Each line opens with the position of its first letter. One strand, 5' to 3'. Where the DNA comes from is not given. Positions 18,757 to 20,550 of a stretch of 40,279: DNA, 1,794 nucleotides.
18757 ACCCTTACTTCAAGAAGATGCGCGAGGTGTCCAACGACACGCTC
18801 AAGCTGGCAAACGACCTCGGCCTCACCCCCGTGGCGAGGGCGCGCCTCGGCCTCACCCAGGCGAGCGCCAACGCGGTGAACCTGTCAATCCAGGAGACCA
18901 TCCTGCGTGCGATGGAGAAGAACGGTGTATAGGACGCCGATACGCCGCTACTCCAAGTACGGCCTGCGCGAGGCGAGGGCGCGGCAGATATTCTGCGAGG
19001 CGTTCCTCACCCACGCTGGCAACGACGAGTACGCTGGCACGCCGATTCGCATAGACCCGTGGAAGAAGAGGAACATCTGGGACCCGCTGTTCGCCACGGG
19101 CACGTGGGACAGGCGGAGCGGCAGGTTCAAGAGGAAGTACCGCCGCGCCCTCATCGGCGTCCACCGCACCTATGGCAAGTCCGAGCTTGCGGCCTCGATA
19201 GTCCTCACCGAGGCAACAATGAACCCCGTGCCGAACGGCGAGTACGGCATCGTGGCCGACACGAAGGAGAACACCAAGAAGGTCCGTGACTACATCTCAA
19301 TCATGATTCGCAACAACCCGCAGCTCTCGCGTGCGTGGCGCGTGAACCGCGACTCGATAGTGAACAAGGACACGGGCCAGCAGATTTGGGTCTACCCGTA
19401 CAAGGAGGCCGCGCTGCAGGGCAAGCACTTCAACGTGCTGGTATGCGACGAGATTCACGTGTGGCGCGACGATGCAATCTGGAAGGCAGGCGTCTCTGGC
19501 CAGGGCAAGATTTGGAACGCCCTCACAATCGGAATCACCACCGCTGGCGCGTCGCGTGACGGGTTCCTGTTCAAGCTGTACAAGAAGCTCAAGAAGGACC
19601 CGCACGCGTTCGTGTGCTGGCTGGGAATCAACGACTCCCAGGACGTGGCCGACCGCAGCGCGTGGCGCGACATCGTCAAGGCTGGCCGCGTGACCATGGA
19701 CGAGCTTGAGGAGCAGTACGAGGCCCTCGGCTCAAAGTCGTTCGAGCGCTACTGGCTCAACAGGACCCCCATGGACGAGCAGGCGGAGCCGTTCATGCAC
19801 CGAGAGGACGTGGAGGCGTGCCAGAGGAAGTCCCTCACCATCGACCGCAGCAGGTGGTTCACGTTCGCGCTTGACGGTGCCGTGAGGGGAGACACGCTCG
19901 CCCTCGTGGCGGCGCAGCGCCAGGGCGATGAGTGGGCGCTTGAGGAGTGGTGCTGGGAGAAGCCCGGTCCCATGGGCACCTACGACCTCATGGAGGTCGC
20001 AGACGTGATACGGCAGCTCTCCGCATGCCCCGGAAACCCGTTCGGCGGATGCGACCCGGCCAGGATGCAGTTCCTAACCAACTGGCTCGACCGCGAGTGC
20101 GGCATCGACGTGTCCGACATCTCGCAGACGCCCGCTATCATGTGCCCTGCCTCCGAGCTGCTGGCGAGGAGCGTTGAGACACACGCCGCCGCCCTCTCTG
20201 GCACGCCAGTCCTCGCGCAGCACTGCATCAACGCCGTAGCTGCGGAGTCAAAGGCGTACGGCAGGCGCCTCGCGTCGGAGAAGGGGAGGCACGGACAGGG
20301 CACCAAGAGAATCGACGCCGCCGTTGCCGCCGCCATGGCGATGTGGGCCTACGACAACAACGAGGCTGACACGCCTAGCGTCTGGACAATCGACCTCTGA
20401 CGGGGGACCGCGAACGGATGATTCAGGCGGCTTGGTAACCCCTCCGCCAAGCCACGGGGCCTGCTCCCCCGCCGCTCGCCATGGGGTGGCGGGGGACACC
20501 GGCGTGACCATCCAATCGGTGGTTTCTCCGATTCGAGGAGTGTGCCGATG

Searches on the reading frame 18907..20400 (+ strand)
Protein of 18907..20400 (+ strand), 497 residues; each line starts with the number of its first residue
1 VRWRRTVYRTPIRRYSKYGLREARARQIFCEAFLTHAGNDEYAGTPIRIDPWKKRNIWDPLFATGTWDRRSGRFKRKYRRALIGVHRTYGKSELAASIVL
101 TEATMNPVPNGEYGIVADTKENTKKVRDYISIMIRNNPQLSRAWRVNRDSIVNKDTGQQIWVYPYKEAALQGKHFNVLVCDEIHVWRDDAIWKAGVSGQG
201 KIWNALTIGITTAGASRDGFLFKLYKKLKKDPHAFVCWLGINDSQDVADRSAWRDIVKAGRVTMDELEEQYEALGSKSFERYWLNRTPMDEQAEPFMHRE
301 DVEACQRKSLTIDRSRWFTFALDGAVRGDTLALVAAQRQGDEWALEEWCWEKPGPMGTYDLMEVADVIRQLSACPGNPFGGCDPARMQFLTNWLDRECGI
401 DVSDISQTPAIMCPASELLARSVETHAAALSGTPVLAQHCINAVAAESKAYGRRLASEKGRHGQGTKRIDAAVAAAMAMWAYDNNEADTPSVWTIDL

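Call 9: search_dna_similar(query=window:18907-20400:+, collection=phages, mode=protein, max_rows=10)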
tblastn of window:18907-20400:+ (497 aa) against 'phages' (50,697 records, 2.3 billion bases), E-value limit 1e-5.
Records with a match: 157; places in all: 157; records where one place covers at least 80% of the query: 4.
Best place of each record, by identity: <60% 157.
By first word of the organism name: Microbacterium 136; Mycobacterium 12; Streptomyces 6; Exiguobacterium 1; Gordonia 1; Virgibacillus 1.
By host as written in the record: Microbacterium foliorum NRRL B-24224 93; Microbacterium foliorum NRRL B-24224 SEA 33; Mycobacterium smegmatis mc2 155 7; Microbacterium paraoxydans NWU1 3; Mycobacterium smegmatis mc2155 3; Streptomyces avermitilis 2; Streptomyces griseus ATCC 10137 2; Microbacterium paraoxydans NRRL B-14843 2; and 9 more.
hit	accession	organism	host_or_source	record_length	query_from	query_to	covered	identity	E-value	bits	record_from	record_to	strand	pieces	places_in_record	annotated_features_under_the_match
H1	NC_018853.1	Streptomyces phage TG1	Streptomyces avermitilis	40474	19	470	91%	24.9%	1e-6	57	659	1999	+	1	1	terminase large subunit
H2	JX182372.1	Streptomyces phage TG1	Streptomyces avermitilis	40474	19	470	91%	24.9%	1e-6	57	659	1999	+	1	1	terminase large subunit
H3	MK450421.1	Streptomyces phage Vash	Streptomyces griseus ATCC 10137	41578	15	470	92%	24.4%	1e-6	57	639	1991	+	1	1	2: terminase large subunit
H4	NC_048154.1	Streptomyces phage Vash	Streptomyces griseus ATCC 10137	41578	15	470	92%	24.4%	1e-6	57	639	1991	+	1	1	2: terminase large subunit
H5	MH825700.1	Microbacterium phage Efeko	Microbacterium paraoxydans NRRL B-14843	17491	82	365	57%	28.6%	4e-10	69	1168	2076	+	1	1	4: terminase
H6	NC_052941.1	Microbacterium phage Efeko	Microbacterium paraoxydans NRRL B-14843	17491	82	365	57%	28.6%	4e-10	69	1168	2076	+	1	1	4: terminase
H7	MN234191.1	Microbacterium phage Naby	Microbacterium paraoxydans NWU1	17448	82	325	49%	30.5%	2e-9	66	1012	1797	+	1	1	3: terminase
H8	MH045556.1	Microbacterium phage BonaeVitae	Microbacterium paraoxydans NWU1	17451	82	325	49%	30.5%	3e-9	66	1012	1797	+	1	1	3: terminase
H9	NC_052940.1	Microbacterium phage BonaeVitae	Microbacterium paraoxydans NWU1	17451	82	325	49%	30.5%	3e-9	66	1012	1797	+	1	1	3: terminase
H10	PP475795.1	Exiguobacterium phage phiExGM16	Exiguobacterium sp. BV25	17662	82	340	52%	28.2%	1e-8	64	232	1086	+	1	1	terminase large subunit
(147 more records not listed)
